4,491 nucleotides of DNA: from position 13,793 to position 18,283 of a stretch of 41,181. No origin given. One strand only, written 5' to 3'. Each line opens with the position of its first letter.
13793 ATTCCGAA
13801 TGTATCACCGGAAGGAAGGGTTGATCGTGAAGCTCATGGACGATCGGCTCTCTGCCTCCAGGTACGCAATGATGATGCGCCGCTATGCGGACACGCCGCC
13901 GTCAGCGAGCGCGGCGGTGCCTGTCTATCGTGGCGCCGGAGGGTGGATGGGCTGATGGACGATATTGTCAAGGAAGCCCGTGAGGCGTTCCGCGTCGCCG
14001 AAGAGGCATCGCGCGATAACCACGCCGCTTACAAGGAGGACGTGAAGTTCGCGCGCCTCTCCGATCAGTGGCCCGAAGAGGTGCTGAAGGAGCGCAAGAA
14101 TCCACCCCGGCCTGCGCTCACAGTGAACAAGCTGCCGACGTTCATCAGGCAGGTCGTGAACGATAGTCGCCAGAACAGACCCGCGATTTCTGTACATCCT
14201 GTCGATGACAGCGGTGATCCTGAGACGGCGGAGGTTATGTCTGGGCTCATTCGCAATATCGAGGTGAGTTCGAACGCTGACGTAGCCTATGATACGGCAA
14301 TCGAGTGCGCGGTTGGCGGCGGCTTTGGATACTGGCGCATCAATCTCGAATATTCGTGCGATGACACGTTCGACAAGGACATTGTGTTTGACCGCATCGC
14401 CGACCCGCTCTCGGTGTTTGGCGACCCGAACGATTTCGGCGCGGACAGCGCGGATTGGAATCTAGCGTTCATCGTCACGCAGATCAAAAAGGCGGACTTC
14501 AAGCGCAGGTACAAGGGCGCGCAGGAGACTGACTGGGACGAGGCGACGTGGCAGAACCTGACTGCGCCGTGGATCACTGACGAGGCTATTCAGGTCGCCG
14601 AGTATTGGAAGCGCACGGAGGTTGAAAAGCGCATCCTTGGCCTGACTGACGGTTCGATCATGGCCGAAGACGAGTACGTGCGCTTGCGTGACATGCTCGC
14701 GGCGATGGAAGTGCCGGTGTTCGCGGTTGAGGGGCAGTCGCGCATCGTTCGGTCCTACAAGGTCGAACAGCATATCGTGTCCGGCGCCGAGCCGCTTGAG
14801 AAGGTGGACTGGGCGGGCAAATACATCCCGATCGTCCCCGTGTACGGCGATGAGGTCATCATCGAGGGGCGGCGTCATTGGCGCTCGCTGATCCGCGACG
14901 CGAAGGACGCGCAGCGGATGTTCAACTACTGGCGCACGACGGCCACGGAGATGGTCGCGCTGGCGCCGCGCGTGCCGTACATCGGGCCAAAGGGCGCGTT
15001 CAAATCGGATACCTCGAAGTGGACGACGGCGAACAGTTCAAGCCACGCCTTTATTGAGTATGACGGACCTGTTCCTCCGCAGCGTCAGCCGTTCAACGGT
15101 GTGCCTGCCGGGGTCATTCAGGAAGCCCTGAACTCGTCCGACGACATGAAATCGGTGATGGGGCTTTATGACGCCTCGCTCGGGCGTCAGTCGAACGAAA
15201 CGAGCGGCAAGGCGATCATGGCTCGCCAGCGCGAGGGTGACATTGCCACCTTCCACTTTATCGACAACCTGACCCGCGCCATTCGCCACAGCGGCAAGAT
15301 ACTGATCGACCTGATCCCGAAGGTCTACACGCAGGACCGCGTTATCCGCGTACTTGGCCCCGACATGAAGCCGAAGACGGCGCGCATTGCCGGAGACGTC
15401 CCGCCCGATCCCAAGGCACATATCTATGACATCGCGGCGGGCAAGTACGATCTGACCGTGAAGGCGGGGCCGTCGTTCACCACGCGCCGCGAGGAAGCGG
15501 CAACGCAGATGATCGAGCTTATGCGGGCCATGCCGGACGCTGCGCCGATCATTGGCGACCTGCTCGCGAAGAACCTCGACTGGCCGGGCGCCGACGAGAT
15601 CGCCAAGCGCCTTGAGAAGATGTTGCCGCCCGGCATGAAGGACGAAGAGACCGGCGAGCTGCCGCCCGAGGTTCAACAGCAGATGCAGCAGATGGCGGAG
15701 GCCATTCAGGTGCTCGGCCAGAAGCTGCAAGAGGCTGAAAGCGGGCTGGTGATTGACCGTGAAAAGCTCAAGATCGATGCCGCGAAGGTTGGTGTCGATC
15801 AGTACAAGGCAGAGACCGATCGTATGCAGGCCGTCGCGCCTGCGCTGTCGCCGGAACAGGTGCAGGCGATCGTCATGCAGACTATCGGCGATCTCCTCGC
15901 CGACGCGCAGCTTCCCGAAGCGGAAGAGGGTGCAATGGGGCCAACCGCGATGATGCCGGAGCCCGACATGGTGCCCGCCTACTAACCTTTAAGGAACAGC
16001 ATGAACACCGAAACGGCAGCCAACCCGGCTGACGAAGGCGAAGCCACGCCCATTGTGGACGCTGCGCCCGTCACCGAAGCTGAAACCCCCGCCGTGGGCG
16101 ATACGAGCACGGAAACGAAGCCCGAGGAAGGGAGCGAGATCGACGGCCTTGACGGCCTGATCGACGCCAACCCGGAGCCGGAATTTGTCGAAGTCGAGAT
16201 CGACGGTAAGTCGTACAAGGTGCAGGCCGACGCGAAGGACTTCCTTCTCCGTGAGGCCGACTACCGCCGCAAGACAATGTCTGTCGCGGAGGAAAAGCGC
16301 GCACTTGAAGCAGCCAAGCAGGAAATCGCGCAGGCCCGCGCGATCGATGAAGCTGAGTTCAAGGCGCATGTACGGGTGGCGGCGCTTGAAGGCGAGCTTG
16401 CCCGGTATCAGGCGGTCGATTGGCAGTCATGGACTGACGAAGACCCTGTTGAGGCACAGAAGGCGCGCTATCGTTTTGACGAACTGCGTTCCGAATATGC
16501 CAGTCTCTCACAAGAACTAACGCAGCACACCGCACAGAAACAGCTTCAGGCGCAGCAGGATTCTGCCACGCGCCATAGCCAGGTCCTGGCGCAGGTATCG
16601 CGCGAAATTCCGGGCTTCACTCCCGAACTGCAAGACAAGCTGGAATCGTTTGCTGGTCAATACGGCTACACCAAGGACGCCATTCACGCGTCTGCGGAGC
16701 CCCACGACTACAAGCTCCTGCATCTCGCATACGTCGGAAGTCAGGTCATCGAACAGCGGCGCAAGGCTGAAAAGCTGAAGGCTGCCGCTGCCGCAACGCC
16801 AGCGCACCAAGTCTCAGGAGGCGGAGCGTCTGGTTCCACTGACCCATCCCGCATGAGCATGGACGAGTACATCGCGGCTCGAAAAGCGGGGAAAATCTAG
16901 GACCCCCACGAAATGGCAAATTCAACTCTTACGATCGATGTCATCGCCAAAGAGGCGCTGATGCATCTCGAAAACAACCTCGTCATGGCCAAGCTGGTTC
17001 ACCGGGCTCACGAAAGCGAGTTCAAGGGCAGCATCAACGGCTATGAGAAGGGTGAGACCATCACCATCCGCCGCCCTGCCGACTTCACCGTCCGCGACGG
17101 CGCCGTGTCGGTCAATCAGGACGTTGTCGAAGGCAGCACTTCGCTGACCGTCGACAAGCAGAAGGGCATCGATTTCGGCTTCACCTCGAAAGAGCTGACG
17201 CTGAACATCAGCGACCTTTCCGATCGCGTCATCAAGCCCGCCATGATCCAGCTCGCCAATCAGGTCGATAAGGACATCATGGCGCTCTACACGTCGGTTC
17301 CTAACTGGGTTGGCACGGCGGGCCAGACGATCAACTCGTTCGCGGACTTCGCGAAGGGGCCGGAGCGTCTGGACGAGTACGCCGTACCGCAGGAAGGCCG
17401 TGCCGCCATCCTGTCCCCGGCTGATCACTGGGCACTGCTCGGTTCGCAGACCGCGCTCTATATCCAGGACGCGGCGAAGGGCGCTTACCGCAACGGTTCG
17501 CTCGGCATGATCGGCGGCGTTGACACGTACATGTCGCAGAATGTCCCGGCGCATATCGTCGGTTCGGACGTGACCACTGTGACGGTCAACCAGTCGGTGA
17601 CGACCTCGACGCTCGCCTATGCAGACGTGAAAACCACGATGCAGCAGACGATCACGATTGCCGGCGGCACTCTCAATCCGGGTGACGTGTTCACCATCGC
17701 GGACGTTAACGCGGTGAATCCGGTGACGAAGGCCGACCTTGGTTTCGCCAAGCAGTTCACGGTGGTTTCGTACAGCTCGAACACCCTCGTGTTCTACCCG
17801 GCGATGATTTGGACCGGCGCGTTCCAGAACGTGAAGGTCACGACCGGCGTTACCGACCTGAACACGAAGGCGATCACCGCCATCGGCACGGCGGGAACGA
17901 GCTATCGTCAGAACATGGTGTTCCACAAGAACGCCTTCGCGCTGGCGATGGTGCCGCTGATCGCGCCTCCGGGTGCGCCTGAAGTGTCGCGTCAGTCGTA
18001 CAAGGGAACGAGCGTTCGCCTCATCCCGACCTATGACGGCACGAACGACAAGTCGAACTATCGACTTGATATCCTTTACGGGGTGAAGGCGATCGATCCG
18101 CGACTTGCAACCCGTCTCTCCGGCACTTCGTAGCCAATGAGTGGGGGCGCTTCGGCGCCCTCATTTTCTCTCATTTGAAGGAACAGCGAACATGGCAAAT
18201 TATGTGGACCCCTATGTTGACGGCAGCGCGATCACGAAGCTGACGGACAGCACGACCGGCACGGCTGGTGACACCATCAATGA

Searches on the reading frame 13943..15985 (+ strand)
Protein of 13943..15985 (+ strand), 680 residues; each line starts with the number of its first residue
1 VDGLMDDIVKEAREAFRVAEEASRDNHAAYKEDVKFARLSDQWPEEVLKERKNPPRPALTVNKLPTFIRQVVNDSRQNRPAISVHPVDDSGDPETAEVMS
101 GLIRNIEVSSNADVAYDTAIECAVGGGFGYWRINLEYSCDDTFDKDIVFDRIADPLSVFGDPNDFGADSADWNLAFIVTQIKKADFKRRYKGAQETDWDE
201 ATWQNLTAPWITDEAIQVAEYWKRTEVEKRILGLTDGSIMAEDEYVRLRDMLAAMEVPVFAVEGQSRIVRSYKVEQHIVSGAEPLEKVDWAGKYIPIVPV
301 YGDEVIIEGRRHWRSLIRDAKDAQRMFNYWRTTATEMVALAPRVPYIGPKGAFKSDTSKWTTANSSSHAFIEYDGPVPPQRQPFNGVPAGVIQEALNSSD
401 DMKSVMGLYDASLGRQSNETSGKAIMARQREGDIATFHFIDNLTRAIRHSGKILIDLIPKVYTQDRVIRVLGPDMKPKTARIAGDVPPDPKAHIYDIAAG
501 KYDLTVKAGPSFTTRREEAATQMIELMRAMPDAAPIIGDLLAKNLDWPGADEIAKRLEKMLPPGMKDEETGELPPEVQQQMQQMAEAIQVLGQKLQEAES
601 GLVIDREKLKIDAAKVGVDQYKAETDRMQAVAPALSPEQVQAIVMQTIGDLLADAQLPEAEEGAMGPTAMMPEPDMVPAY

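Call 24: search_protein_families(library=pfam, proteins=[window:13943-15985:+], max_evalue=0.01)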
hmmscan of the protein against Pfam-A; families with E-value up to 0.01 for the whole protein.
window:13943-15985:+ (680 aa): 1 family
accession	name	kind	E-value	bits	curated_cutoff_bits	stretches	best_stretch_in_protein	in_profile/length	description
PF16510.12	P22_portal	-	8.5e-194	645.8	26.1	1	14-599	2-588/594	Phage P22-like portal protein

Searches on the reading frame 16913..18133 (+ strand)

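Call 24: search_protein_families(library=pfam, proteins=[window:16913-18133:+], max_evalue=0.01)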
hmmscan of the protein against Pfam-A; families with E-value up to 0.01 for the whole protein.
window:16913-18133:+ (406 aa): 1 family
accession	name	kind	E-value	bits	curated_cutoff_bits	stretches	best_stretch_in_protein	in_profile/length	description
PF11651.14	P22_CoatProtein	-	1.7e-51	175.8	24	1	1-404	1-423/423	P22 coat protein - gene protein 5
